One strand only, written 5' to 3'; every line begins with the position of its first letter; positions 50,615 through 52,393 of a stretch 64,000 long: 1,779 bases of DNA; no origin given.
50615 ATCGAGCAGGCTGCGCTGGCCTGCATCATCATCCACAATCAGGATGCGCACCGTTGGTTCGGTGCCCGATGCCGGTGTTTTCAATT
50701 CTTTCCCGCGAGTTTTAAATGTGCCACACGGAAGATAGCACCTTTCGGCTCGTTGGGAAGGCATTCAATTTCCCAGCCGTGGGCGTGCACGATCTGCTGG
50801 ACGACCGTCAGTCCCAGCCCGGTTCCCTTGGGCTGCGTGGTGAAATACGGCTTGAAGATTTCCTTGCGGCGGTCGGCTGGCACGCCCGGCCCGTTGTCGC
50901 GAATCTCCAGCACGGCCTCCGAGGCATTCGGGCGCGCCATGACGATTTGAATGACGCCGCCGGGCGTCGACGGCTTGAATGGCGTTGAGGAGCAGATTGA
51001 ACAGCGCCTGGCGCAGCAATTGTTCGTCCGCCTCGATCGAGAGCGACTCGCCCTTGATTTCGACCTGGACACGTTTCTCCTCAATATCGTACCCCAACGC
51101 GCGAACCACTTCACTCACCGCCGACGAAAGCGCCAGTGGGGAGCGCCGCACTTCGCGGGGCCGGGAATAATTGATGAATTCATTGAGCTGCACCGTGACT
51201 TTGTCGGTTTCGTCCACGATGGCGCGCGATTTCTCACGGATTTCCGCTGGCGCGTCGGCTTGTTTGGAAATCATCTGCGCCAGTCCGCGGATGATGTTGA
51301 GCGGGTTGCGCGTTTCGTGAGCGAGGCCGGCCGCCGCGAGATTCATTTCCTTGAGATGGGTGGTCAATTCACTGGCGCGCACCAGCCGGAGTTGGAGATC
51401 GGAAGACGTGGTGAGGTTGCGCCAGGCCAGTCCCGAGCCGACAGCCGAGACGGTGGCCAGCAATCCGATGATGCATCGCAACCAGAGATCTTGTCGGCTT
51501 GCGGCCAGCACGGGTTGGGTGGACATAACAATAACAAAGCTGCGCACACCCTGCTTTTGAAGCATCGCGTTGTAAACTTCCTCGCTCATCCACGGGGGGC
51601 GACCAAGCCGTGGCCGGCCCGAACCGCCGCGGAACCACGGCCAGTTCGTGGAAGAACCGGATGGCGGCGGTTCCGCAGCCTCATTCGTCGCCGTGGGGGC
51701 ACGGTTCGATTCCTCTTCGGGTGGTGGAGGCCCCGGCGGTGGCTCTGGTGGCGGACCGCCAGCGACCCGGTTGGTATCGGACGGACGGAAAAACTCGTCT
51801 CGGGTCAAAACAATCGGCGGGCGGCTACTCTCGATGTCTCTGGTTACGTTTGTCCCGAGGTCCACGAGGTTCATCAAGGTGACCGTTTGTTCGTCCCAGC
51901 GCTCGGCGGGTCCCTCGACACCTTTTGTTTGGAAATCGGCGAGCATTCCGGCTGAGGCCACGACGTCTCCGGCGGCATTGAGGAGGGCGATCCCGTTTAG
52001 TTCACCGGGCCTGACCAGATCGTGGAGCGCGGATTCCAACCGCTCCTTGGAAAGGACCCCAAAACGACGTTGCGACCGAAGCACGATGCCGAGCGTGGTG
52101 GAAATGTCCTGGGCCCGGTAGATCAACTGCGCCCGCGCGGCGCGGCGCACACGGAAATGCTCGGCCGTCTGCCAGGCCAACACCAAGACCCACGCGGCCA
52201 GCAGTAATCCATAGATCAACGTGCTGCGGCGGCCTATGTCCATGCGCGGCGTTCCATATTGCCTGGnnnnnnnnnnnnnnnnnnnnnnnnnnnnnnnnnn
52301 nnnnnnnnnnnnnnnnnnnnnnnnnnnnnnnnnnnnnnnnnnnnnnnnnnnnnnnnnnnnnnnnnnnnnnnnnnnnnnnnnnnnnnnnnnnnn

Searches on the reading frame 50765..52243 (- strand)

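Call 53: search_protein_families(library=pfam, proteins=[window:50765-52243:-], max_evalue=0.001)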
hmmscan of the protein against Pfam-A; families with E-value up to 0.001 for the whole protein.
window:50765-52243:- (492 aa): 1 family
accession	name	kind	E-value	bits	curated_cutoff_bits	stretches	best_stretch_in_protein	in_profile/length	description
PF00512.31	HisKA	-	4.6e-10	39.8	26.9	1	302-362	4-63/66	His Kinase A (phospho-acceptor) domain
